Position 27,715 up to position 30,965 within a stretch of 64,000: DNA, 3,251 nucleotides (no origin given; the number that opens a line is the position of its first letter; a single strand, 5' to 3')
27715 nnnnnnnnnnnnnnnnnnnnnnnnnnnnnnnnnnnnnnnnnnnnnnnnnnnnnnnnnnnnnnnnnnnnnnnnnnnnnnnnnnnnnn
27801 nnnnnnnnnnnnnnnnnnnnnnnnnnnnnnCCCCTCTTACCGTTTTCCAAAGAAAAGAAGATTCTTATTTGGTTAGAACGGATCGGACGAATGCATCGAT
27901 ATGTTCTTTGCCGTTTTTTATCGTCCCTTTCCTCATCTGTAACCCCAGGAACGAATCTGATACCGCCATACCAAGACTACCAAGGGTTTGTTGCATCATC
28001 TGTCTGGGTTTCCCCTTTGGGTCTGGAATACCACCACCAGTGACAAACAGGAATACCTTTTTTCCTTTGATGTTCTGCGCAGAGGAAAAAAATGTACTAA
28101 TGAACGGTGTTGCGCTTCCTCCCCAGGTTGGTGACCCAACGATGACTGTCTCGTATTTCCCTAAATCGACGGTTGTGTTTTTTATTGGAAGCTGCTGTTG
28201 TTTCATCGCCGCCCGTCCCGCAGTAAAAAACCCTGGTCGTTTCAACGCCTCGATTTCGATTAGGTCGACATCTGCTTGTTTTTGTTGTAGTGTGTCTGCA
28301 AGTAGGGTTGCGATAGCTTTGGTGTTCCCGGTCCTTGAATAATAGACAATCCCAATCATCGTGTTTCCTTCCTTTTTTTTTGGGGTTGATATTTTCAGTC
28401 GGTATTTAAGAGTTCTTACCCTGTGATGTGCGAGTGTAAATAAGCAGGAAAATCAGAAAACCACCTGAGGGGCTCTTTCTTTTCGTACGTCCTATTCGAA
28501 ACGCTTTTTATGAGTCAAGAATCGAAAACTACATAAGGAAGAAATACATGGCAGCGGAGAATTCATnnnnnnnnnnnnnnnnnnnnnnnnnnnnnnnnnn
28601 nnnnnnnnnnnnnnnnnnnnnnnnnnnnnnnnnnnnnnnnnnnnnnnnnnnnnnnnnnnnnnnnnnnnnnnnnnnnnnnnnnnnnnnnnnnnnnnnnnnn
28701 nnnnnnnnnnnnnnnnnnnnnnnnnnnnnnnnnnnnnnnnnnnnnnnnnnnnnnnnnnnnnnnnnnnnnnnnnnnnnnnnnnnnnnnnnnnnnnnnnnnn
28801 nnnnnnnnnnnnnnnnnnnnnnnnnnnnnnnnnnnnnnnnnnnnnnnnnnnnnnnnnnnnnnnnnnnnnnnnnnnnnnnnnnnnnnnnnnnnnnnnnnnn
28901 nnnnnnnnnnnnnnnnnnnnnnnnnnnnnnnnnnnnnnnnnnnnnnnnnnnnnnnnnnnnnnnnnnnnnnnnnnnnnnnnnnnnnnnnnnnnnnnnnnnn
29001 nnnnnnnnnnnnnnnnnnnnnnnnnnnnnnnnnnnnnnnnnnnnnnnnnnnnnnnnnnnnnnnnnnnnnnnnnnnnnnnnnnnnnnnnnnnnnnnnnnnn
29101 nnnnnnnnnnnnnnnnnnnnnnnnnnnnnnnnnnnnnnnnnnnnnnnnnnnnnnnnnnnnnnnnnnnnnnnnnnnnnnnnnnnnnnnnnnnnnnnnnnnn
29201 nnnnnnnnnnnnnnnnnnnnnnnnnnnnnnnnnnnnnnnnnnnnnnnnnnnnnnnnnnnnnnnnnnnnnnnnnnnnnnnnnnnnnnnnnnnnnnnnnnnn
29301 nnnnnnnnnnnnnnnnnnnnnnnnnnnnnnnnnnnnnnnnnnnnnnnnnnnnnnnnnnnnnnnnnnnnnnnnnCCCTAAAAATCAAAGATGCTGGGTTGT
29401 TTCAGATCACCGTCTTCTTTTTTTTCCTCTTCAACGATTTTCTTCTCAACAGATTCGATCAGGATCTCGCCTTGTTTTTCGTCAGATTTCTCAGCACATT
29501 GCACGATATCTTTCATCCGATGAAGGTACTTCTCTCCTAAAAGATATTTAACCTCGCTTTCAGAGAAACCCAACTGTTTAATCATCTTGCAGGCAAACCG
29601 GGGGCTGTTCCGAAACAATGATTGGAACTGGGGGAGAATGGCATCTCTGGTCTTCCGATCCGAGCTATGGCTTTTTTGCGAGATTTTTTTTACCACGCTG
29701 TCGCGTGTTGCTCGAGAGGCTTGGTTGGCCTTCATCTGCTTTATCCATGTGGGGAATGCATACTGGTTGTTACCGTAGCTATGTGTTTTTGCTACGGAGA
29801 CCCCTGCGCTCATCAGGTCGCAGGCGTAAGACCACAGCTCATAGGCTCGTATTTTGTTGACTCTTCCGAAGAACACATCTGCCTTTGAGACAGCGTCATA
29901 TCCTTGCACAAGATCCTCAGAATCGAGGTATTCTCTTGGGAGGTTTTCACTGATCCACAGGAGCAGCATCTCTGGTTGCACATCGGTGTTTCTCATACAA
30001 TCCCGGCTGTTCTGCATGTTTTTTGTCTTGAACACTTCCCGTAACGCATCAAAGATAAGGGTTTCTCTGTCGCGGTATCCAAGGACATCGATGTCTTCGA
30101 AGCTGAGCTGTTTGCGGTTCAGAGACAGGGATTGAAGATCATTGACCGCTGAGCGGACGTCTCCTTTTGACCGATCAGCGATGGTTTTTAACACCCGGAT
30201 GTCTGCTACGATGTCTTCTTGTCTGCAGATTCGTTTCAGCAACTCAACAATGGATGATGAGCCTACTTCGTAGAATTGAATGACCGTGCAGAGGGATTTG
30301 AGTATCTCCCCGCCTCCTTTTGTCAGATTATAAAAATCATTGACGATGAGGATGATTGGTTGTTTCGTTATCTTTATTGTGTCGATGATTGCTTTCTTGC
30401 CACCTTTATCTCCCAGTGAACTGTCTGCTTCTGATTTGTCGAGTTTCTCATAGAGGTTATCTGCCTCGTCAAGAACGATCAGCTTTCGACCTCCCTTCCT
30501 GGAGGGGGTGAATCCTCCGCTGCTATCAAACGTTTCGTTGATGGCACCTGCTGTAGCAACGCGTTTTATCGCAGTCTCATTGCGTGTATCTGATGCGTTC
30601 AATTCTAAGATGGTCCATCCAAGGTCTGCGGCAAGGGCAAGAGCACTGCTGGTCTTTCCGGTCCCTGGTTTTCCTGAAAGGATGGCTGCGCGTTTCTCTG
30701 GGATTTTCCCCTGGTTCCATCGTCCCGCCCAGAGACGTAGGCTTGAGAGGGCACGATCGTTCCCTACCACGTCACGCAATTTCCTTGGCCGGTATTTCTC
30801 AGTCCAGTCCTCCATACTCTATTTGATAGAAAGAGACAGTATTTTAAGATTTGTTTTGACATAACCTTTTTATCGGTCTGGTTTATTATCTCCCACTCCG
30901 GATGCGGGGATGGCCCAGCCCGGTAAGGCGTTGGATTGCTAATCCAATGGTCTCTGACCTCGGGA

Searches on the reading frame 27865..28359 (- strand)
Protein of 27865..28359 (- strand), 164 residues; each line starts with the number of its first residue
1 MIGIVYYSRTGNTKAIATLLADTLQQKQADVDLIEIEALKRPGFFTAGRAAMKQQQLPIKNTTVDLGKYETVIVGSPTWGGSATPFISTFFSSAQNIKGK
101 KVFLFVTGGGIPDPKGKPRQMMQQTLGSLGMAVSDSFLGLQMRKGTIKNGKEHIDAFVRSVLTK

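Call 32: search_protein_families(library=ncbifam, proteins=[window:27865-28359:-], max_evalue=0.001)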
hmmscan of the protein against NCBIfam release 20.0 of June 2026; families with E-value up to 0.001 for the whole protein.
window:27865-28359:- (164 aa): 20 families
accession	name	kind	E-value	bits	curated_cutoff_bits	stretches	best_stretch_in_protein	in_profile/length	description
TIGR01753.1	flav_short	equivalog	6.6e-13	49.4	123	1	2-51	1-50/140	flavodoxin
NF005216.0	PRK06703.1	subfamily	2.9e-10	40.4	127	1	3-39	5-41/151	flavodoxin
NF005501.0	PRK07116.1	subfamily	4.9e-10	39.1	198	1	57-110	66-118/161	flavodoxin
NF045594.1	flavodox_BilS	equivalog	3.1e-08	33.7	155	1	3-109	2-78/160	flavodoxin family protein BilS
NF006736.0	PRK09267.1-2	equivalog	3.7e-08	33.3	202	1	2-109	4-87/161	flavodoxin FldA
NF038196.1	ferrodoxin_EFR1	subfamily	2.8e-07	30.8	75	0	4-31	1-28/242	EFR1 family ferrodoxin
NF006739.0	PRK09267.1-5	subfamily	9.5e-07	28.7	175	0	2-58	4-63/168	flavodoxin FldA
TIGR01752.1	flav_long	equivalog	1.1e-06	28.3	146.75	0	2-34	2-34/167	flavodoxin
NF004049.0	PRK05568.1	equivalog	1.4e-06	28.7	206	1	2-39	4-41/142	flavodoxin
NF006738.0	PRK09267.1-4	equivalog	2.6e-06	27.1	172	0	1-38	2-39/171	flavodoxin FldA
NF002999.0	PRK03767.1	equivalog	3.8e-06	26.9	141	1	2-94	4-95/200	NAD(P)H:quinone oxidoreductase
NF006735.0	PRK09267.1-1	equivalog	7.2e-05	22.6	315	0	2-34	4-36/176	flavodoxin FldA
TIGR01754.1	flav_RNR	hypoth_equivalog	8.5e-05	22.5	163.8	0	4-38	5-40/140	putative ribonucleotide reductase-associated flavodoxin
NF005246.0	PRK06756.1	subfamily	8.7e-05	22.5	130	0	4-36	6-38/148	flavodoxin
NF006737.0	PRK09267.1-3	equivalog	0.00013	21.6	238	0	2-34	4-36/174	flavodoxin FldA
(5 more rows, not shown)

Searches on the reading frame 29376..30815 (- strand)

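Call 46: search_protein_families(library=pfam, proteins=[window:29376-30815:-], max_evalue=0.00001)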
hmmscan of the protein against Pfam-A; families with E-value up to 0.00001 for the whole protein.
window:29376-30815:- (479 aa): 2 families
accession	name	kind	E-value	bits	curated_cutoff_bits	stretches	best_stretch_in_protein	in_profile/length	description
PF00004.35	AAA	-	3.1e-11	44.3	21.2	1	45-130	2-78/131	ATPase family associated with various cellular activities (AAA)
PF21960.2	RCF1-5-like_lid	-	3.4e-07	30.6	27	1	192-232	2-43/43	RCF1/5-like, AAA+ ATPase lid domain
